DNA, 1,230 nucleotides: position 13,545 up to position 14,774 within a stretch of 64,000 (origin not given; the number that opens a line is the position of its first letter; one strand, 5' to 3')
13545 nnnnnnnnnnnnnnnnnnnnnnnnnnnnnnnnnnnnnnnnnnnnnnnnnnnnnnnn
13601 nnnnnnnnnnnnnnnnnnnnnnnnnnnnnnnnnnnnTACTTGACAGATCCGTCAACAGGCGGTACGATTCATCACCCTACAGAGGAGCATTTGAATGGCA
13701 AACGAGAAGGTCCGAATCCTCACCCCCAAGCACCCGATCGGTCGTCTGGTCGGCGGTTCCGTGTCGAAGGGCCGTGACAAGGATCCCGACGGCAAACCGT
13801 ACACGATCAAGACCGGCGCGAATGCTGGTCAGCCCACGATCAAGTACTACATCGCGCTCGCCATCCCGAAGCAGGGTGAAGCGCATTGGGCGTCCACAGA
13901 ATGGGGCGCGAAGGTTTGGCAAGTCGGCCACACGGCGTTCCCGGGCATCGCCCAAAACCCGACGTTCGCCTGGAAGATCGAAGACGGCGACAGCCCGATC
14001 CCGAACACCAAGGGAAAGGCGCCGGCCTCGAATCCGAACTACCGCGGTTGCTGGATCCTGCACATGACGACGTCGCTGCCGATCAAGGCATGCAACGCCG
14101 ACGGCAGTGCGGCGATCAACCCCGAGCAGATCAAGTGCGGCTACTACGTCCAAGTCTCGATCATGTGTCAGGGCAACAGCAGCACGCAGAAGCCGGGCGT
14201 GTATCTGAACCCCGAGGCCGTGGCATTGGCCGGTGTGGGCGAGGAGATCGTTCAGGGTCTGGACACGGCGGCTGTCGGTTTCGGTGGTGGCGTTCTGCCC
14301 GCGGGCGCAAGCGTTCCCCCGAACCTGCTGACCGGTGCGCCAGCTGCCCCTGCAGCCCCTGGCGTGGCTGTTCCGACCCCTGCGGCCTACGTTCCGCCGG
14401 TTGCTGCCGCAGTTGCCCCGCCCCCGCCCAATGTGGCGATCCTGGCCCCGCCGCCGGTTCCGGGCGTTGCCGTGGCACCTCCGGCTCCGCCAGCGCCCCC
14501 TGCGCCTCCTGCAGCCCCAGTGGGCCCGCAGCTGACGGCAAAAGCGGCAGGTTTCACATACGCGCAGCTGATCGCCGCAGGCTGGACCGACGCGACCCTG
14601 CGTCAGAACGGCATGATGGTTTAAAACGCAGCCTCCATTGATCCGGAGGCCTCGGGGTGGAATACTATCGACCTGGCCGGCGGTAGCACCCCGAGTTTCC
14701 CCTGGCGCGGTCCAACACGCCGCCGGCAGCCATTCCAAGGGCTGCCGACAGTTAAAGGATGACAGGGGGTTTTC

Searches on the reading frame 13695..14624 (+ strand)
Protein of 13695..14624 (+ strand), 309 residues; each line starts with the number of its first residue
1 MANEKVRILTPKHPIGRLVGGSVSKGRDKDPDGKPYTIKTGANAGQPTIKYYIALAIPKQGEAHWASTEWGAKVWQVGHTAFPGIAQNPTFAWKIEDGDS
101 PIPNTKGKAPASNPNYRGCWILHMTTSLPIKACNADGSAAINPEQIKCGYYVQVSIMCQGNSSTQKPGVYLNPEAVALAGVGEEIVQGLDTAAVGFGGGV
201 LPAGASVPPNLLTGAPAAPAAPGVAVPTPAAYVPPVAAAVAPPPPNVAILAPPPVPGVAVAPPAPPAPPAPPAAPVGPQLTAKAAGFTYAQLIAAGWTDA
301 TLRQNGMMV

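Call 95: search_protein_families(library=pfam, proteins=[window:13695-14624:+], max_evalue=0.001)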
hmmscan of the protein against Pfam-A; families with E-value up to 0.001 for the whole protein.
window:13695-14624:+ (309 aa): 1 family
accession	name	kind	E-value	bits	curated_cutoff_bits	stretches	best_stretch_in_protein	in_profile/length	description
PF10991.15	Enc34_ssDNA-bd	-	0.00099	19.3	26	0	48-185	25-156/176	Enterobacter phage Enc34, ssDNA-binding protein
